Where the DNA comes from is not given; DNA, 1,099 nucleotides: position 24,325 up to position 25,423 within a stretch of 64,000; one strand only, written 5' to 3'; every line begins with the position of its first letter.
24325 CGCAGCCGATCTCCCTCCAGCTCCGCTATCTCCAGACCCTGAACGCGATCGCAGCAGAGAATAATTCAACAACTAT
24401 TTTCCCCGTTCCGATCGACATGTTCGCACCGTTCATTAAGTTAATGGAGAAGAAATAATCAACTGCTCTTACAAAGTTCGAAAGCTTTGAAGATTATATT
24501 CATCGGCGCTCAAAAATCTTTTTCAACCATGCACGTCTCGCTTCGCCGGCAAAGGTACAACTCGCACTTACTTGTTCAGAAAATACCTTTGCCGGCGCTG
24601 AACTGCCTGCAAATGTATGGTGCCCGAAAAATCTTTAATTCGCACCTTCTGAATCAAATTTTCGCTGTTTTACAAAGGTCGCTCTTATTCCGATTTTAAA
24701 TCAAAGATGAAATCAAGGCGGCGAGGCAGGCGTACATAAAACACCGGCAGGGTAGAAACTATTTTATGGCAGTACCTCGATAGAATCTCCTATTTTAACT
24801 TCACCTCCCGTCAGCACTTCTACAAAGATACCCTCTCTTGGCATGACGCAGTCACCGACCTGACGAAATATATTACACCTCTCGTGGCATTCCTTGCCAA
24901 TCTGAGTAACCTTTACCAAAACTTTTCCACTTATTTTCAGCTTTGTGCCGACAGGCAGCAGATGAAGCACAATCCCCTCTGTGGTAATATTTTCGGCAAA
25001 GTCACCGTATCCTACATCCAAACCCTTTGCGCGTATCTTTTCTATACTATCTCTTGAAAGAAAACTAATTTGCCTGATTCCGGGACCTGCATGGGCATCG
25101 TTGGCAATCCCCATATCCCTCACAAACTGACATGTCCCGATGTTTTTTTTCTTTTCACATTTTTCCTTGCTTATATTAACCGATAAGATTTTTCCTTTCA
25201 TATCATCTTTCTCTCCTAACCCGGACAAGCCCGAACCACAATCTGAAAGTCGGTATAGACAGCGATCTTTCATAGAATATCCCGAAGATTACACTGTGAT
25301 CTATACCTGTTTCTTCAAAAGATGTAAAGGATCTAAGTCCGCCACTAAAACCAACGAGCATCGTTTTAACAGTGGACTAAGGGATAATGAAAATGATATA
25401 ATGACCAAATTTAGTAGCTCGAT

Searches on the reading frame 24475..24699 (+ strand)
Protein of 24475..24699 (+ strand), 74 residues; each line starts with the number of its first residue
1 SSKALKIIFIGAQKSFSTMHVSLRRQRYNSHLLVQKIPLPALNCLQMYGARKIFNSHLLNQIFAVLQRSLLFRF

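Call 29: find_homologous_proteins(query=A2, max_evalue=10)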
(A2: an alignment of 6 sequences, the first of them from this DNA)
Query A2 (6 sequences) (74 aa, profile of the alignment): 4 proteins with E <= 10 among 64 candidates.
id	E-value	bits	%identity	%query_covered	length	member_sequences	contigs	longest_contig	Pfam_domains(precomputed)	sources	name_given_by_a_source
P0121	5.2e-11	60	48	93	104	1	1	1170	-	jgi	jgi:hypothetical protein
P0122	4.2e-5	41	71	32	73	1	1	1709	-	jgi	jgi:hypothetical protein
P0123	1.3e-3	36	88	22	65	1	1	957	-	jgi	jgi:hypothetical protein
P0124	1.0e+0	27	43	80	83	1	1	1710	-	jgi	jgi:hypothetical protein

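Call 31: find_encoding_contigs(protein=P0121, flank=5000, max_places=3)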
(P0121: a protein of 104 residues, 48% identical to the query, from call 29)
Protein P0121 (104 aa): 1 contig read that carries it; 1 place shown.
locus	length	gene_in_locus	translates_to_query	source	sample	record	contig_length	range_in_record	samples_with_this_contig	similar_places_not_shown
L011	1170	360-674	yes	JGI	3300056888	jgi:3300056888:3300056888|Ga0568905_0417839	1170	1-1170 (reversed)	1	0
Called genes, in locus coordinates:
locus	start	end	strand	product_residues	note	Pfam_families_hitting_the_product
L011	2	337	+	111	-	?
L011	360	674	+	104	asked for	-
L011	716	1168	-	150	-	PF00171:Aldedh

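Call 32: find_encoding_contigs(protein=P0122, flank=5000, max_places=3)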
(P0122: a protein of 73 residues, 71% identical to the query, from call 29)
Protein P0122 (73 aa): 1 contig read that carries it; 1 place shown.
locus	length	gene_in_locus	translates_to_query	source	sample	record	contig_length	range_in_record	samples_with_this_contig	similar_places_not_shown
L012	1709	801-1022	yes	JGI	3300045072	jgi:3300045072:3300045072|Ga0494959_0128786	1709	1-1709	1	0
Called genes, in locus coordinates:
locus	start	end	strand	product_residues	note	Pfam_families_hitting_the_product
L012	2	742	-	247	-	?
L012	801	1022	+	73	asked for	-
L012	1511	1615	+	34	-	-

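Call 33: find_encoding_contigs(protein=P0123, flank=5000, max_places=3)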
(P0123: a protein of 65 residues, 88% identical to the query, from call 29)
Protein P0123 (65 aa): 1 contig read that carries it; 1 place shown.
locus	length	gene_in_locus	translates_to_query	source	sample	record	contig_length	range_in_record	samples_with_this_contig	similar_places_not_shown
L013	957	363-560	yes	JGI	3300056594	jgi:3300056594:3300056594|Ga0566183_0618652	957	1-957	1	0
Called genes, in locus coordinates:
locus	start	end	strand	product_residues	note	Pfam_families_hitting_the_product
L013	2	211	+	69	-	?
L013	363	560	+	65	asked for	-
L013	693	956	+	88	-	?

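Call 34: find_encoding_contigs(protein=P0124, flank=5000, max_places=3)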
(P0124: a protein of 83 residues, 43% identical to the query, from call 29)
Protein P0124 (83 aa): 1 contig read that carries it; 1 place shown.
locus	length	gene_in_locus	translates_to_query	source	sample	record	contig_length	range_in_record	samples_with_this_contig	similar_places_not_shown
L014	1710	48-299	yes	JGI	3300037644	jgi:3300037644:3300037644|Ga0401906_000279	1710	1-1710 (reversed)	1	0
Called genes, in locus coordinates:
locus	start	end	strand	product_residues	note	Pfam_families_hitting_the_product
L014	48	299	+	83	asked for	-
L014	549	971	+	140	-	-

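Call 57: search_protein_representatives(alignment_id=A3)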
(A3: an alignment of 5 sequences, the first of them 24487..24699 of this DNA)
Query: 5 sequences, 76 profile positions. Proteins with E-value up to 0.001 (for the whole library): 19; up to 1e-10: 6; up to 1e-30: 1. The best 19 are listed.
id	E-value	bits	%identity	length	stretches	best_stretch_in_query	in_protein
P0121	1.8e-32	127.7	-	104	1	1-76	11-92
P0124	3.9e-30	120.2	-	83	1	1-76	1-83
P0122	4.8e-18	81.5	-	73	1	1-55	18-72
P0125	2.2e-14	69.8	-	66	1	3-62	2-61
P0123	2.5e-13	66.4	-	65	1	4-71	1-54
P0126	6.3e-12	61.9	-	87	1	3-64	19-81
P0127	6.7e-10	55.4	-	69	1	8-58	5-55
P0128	1.2e-09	54.6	-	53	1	18-64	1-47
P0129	3.9e-08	49.7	-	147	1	2-29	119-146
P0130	8.6e-07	45.4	-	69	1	2-56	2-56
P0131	1.2e-05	41.7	-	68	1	9-59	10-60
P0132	2.9e-05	40.5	-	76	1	14-67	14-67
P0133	3.2e-05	40.4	-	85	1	14-68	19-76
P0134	3.2e-05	40.4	-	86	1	14-62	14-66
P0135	4.2e-05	40.0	-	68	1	14-62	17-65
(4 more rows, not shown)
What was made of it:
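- Tried and rejected: The single-frame profile worked (calls 29, 57).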

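Call 59: find_encoding_contigs(protein=P0125, flank=10000, max_places=3)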
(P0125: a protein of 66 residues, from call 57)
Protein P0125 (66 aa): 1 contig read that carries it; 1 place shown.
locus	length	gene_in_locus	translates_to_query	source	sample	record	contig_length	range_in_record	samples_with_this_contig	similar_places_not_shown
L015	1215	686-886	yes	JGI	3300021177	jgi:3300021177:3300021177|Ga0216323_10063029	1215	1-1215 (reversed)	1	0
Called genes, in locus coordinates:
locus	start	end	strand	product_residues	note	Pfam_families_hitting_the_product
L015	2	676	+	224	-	?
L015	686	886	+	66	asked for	-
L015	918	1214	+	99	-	?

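Call 60: list_cluster_members(proteins=[P0126, P0127, P0128, P0129, P0130, P0131, P0132, P0133, P0134, P0135])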
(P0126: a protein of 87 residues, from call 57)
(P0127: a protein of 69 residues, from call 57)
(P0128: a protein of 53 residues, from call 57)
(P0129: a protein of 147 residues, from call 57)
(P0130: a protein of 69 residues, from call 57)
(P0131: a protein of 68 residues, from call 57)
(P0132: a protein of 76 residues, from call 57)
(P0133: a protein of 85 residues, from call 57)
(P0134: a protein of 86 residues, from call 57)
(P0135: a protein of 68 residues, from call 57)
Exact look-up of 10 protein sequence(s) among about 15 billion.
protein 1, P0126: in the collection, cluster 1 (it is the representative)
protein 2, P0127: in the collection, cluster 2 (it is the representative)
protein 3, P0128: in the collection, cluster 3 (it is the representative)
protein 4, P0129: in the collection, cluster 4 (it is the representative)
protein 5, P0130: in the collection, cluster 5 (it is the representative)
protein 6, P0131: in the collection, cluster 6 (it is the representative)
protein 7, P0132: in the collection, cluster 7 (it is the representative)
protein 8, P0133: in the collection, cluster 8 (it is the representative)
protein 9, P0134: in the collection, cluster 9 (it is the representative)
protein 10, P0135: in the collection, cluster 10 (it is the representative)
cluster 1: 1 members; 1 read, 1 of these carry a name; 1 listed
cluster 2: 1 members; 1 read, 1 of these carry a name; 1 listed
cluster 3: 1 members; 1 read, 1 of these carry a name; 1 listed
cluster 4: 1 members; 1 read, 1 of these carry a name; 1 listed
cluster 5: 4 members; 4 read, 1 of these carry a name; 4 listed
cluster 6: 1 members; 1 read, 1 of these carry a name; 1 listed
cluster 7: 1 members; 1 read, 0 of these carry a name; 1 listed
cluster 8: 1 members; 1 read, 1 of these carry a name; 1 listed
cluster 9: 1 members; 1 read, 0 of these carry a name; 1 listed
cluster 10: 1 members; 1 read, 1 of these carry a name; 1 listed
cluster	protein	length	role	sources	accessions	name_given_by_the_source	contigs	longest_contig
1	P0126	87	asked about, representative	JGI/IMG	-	hypothetical protein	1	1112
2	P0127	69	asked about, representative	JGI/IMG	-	hypothetical protein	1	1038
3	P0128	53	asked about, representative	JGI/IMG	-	hypothetical protein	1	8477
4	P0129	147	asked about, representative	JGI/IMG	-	hypothetical protein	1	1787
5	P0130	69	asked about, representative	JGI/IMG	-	-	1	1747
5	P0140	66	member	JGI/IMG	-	hypothetical protein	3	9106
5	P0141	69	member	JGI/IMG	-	-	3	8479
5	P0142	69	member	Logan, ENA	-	-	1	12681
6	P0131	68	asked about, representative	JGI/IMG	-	hypothetical protein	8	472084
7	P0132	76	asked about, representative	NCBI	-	-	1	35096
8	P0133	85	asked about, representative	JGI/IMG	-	hypothetical protein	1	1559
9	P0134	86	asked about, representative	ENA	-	-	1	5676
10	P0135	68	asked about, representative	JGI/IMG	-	hypothetical protein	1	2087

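Call 61: find_encoding_contigs(protein=P0131, flank=10000, max_places=4)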
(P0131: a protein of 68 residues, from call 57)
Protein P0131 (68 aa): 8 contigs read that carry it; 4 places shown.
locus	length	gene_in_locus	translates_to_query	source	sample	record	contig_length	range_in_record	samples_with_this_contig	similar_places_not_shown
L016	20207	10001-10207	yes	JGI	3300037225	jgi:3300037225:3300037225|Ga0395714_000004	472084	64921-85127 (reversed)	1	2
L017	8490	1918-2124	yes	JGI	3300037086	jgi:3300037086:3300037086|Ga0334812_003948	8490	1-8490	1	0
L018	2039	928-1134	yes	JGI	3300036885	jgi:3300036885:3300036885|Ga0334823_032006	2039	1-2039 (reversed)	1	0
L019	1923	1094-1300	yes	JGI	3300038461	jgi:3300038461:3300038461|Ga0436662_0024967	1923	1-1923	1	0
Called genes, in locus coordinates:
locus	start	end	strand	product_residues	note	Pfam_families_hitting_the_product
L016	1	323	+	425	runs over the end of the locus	-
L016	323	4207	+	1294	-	PF13522:GATase_6, PF13537:GATase_7 (weak), PF01380:SIS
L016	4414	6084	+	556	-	PF06418:CTP_synth_N, PF00117:GATase, PF07722:Peptidase_C26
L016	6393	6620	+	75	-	-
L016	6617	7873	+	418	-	PF13676:TIR_2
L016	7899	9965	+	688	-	PF02254:TrkA_N, PF02026:RyR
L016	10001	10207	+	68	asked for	-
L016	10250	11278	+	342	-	-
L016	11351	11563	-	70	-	-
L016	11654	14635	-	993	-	PF00675:Peptidase_M16 (faint), PF05193:Peptidase_M16_C, PF08367:M16C_assoc, PF05193:Peptidase_M16_C (weak), PF22516:PreP_C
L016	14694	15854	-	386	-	PF11249:DUF3047, PF00691:OmpA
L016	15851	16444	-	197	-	PF00156:Pribosyltran (weak)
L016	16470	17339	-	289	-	PF03544:TonB_C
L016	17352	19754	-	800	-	PF02574:S-methyl_trans, PF00809:Pterin_bind, PF02607:B12-binding_2, PF02310:B12-binding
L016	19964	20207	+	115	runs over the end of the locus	-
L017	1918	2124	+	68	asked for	-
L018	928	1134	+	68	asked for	-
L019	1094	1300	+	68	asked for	-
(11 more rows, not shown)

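Call 62: find_encoding_contigs(protein=P0132, flank=10000, max_places=3)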
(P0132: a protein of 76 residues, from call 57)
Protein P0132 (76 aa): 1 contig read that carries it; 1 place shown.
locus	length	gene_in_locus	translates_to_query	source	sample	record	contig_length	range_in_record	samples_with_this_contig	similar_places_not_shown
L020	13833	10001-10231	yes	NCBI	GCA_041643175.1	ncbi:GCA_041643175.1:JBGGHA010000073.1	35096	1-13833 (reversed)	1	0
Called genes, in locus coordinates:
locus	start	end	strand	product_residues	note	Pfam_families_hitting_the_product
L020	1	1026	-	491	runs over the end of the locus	PF01546:Peptidase_M20 (weak), PF07687:M20_dimer (faint)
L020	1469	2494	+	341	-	PF00676:E1_dh, PF02775:TPP_enzyme_C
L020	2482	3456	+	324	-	PF02779:Transket_pyr, PF02780:Transketolase_C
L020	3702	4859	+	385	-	PF00364:Biotin_lipoyl, PF25997:BSH_YhbJ (faint), PF02817:E3_binding, PF00198:2-oxoacid_dh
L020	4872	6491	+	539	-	PF00496:SBP_bac_5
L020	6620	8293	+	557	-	PF00496:SBP_bac_5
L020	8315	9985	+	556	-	PF00496:SBP_bac_5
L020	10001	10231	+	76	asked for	-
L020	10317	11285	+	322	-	PF19300:BPD_transp_1_N, PF00528:BPD_transp_1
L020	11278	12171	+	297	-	PF12911:OppC_N, PF00528:BPD_transp_1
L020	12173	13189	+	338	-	PF00005:ABC_tran, PF13304:AAA_21 (faint), PF08352:oligo_HPY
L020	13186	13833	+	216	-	?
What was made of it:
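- Closest known: REP/BIME elements with RAYT transposases. Same: Both can lie inside operons between a substrate-binding-protein gene and the permease genes, as L020 does (call 62).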

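Call 67: list_cluster_members(proteins=[L020:8315-9982:+, L020:10317-11282:+, L016:4414-6081:+, L016:7899-9962:+, L004:6726-9344:-, L004:9690-11459:-])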
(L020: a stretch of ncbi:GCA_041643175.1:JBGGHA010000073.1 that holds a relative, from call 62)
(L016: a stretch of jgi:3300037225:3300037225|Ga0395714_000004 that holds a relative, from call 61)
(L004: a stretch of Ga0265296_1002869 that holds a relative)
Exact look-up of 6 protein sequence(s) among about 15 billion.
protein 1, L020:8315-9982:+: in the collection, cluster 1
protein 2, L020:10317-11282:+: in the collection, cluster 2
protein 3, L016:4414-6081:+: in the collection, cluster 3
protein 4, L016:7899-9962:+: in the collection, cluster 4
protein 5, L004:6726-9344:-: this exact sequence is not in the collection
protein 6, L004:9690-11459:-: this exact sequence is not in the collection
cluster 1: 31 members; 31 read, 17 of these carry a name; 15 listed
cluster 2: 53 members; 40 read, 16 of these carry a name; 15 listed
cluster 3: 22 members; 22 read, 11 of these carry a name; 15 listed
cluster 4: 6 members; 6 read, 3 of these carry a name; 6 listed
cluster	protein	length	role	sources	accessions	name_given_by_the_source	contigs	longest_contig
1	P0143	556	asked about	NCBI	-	-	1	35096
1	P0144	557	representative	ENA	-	-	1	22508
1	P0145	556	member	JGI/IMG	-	peptide/nickel transport system substrate-binding protein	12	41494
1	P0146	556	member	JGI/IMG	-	peptide/nickel transport system substrate-binding protein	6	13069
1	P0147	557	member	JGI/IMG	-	peptide/nickel transport system substrate-binding protein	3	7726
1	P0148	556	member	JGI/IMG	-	peptide/nickel transport system substrate-binding protein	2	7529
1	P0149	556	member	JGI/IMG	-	peptide/nickel transport system substrate-binding protein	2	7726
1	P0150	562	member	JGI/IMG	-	peptide/nickel transport system substrate-binding protein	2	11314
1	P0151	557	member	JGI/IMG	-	peptide/nickel transport system substrate-binding protein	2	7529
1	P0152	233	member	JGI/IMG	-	peptide/nickel transport system substrate-binding protein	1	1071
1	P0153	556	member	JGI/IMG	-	peptide/nickel transport system substrate-binding protein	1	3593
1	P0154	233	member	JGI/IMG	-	peptide/nickel transport system substrate-binding protein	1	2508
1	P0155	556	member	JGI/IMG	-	peptide/nickel transport system substrate-binding protein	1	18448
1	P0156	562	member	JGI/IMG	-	peptide/nickel transport system substrate-binding protein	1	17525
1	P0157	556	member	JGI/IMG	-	peptide/nickel transport system substrate-binding protein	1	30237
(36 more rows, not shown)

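Call 68: find_encoding_contigs(protein=P0145, flank=2500, max_places=10)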
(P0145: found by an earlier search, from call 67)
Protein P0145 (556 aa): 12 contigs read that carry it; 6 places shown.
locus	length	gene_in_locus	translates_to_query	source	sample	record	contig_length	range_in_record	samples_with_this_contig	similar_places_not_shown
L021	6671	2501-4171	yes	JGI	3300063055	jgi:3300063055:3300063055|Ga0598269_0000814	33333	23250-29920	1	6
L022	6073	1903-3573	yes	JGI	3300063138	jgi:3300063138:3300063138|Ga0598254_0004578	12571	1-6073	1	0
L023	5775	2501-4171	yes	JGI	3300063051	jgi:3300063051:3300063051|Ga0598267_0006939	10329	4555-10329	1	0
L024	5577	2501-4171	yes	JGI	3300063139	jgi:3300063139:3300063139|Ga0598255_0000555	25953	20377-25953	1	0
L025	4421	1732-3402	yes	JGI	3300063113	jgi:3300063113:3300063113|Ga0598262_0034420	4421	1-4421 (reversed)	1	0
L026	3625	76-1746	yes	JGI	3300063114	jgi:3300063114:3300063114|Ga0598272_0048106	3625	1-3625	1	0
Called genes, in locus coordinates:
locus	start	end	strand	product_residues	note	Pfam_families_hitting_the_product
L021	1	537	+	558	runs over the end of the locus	PF00496:SBP_bac_5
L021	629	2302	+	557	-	PF00496:SBP_bac_5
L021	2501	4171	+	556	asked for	PF00496:SBP_bac_5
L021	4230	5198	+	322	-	PF19300:BPD_transp_1_N, PF00528:BPD_transp_1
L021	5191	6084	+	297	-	PF12911:OppC_N, PF00528:BPD_transp_1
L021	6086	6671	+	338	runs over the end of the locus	PF00005:ABC_tran, PF13304:AAA_21 (faint), PF08352:oligo_HPY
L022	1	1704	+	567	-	?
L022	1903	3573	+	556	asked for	PF00496:SBP_bac_5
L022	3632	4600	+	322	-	PF19300:BPD_transp_1_N, PF00528:BPD_transp_1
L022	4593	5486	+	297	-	PF12911:OppC_N, PF00528:BPD_transp_1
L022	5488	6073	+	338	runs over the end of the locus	PF00005:ABC_tran, PF13304:AAA_21 (faint), PF08352:oligo_HPY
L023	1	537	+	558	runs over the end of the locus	PF00496:SBP_bac_5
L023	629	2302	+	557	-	PF00496:SBP_bac_5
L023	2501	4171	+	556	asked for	PF00496:SBP_bac_5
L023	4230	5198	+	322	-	PF19300:BPD_transp_1_N, PF00528:BPD_transp_1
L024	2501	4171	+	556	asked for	PF00496:SBP_bac_5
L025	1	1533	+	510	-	?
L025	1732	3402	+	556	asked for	PF00496:SBP_bac_5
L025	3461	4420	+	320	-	?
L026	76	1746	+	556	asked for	PF00496:SBP_bac_5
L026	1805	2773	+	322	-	PF19300:BPD_transp_1_N, PF00528:BPD_transp_1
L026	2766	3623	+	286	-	?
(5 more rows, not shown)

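Call 92: search_protein_families(library=pfam, max_evalue=0.00001, proteins=[L012:2-742:-])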
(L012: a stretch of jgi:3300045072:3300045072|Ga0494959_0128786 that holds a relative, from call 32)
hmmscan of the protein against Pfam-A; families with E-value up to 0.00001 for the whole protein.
L012:2-742:- (247 aa): 5 families
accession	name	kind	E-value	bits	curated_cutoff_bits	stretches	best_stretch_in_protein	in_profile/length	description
PF14522.11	Cytochrome_C7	-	3.1e-10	40.2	24.8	0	61-133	4-66/67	Cytochrome c7 and related cytochrome c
PF22113.1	Mtrc-MtrF_II-IV_dom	-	3e-09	37.1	30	1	49-216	8-175/176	Outer membrane cytochrome MtrC/MtrF-like, domains II/IV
PF14537.11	Cytochrom_c3_2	-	8.5e-09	36.2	25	0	46-133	5-78/79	Cytochrome c3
PF00684.25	DnaJ_CXXCXGXG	-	6.6e-07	29.9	32.7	0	71-140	1-55/65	DnaJ central domain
PF09699.15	Paired_CXXCH_1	-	3.6e-06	27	20.6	0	171-204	8-36/41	Doubled CXXCH motif (Paired_CXXCH_1)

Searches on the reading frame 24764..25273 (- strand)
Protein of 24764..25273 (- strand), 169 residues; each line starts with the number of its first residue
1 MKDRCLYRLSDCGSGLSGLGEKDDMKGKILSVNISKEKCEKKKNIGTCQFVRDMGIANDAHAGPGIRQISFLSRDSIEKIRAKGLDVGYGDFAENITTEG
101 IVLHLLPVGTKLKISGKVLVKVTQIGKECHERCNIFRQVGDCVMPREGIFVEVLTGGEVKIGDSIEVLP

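Call 8: search_protein_families(library=pfam, proteins=[window:24764-25273:-])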
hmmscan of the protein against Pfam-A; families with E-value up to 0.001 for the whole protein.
window:24764-25273:- (169 aa): 1 family
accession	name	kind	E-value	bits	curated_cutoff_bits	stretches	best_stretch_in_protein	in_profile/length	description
PF03473.23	MOSC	-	7.3e-09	36.1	22.7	1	61-166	4-120/120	MOSC domain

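Call 92: search_protein_families(library=pfam, max_evalue=0.00001, proteins=[L027:252-1640:-])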
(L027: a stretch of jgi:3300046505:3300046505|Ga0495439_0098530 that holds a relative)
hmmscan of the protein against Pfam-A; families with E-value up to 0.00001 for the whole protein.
L027:252-1640:- (462 aa): 2 families
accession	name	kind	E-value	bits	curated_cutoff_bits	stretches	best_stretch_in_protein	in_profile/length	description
PF02872.23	5_nucleotid_C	-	7.8e-19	68.8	23.6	1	186-335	19-148/158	5'-nucleotidase, C-terminal domain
PF00149.33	Metallophos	-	9.6e-06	26.6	21.5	0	25-86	127-190/191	Calcineurin-like phosphoesterase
